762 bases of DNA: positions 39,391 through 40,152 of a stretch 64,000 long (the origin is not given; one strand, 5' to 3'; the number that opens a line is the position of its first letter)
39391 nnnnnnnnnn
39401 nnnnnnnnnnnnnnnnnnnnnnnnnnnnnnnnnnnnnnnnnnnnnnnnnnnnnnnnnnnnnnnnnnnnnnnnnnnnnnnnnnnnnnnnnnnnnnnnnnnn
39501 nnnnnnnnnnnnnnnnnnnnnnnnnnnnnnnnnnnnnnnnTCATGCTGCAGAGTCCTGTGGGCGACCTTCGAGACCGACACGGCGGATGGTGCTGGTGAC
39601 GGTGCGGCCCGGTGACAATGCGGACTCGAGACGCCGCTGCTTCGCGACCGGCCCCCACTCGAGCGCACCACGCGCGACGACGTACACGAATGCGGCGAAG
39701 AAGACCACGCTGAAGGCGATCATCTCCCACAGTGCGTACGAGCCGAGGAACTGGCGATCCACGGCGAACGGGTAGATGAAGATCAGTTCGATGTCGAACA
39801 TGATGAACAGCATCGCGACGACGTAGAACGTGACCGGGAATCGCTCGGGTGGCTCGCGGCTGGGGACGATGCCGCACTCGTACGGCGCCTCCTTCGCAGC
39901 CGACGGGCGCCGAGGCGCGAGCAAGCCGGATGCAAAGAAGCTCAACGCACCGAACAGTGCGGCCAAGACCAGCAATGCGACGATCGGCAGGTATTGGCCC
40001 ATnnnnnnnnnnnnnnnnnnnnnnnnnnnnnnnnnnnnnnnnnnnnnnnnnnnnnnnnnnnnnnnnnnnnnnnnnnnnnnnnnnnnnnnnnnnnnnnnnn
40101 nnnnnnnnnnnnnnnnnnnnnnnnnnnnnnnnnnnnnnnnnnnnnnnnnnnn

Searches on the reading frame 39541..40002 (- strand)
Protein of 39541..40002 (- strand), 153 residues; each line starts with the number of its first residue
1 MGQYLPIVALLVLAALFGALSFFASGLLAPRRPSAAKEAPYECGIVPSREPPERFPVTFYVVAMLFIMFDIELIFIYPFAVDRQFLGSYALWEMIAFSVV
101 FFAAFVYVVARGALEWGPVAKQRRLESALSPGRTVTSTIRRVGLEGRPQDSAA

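Call 3: search_protein_families(library=pfam, proteins=[window:39541-40002:-], max_evalue=0.01)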
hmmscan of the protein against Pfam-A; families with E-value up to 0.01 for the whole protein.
window:39541-40002:- (153 aa): 1 family
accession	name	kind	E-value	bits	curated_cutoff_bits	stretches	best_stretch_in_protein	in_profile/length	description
PF00507.24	Oxidored_q4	-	9.5e-30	103.1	23.3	1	20-116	3-99/99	NADH-ubiquinone/plastoquinone oxidoreductase, chain 3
